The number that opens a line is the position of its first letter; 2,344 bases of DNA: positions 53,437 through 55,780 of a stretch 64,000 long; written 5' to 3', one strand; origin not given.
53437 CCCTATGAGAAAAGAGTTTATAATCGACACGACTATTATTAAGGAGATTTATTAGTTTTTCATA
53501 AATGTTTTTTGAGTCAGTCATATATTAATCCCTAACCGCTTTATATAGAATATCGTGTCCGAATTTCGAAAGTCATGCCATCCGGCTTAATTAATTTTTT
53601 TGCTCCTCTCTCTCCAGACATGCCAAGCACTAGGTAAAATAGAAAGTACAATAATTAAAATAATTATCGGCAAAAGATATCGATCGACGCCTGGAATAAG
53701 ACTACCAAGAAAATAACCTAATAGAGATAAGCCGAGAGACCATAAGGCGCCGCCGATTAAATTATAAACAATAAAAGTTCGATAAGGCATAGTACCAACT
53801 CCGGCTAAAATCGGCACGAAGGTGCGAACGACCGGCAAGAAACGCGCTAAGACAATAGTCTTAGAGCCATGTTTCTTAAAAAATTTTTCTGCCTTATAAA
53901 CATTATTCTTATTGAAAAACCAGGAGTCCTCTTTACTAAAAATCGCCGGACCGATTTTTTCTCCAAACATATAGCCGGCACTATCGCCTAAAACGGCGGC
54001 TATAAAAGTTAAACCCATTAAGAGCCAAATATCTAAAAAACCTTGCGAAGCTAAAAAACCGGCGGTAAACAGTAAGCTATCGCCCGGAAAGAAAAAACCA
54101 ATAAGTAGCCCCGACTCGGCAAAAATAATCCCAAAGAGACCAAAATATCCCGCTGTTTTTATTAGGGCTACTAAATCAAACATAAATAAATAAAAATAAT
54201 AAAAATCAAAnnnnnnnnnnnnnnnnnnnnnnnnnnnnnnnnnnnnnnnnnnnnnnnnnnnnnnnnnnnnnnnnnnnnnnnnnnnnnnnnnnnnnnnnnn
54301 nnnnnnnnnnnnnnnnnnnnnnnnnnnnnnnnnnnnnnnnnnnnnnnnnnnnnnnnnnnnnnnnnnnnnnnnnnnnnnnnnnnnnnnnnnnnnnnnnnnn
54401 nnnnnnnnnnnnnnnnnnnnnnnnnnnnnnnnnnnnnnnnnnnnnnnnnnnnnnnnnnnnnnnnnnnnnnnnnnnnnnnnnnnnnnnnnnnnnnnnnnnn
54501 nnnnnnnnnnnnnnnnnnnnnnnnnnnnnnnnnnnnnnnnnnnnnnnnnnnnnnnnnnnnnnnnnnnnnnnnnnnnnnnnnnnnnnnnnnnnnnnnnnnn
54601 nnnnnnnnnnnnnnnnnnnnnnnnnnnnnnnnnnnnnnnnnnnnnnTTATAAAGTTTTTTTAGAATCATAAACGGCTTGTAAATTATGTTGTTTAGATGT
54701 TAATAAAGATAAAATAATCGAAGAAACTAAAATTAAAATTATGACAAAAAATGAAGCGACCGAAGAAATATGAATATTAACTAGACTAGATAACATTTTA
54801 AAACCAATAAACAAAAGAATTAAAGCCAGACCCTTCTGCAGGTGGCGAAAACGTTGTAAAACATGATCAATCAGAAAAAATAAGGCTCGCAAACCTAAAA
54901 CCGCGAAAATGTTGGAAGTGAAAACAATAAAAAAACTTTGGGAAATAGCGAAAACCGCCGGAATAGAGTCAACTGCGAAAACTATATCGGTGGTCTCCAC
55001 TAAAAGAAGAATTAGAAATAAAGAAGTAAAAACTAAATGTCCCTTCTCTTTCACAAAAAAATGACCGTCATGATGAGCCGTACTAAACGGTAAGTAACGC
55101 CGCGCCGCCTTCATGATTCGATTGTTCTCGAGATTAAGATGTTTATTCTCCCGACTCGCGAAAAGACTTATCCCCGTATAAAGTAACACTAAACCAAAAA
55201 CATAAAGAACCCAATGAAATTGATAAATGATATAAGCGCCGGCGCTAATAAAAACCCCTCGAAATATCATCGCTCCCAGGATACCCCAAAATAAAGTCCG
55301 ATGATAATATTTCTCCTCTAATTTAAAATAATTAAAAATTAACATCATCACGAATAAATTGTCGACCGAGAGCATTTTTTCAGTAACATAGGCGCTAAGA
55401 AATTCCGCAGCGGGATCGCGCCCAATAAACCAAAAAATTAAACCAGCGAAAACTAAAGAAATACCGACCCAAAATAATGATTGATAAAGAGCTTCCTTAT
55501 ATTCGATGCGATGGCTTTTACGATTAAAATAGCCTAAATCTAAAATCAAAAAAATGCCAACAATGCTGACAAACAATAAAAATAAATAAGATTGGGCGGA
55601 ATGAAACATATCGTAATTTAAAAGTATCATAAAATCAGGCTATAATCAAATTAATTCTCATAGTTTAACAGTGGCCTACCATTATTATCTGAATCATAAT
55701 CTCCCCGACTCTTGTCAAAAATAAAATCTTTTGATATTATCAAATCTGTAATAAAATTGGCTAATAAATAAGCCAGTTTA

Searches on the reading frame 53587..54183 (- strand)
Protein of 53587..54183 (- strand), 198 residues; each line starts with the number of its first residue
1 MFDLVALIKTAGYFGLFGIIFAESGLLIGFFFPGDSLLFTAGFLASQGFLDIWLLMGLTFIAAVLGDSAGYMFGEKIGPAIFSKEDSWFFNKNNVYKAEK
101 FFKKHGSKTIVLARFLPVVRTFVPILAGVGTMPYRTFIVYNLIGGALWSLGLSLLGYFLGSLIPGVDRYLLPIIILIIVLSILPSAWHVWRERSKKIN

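Call 89: search_protein_families(library=pfam, proteins=[window:53587-54183:-], max_evalue=0.00001)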
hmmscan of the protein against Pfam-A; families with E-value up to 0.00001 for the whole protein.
window:53587-54183:- (198 aa): 1 family
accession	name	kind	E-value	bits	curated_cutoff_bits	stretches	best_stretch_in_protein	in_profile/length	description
PF09335.16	VTT_dom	-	3.2e-24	86.2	33.9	1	32-157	1-122/123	VTT domain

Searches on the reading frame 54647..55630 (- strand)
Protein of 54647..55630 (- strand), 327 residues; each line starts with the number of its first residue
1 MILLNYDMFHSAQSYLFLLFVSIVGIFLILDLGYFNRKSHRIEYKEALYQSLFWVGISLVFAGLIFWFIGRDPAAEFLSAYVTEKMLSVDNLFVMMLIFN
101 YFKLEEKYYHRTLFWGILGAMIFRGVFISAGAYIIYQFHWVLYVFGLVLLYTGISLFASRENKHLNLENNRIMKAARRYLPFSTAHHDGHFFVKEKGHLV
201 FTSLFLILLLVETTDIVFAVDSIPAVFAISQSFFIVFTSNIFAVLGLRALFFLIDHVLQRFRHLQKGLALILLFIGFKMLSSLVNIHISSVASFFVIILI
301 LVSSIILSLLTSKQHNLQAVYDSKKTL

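Call 89: search_protein_families(library=pfam, proteins=[window:54647-55630:-], max_evalue=0.00001)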
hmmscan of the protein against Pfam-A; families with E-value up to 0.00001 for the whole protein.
window:54647-55630:- (327 aa): 1 family
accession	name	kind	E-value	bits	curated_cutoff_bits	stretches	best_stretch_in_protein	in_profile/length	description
PF03741.22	TerC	-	1.5e-49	168.6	27.8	1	79-281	2-176/178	Integral membrane protein TerC family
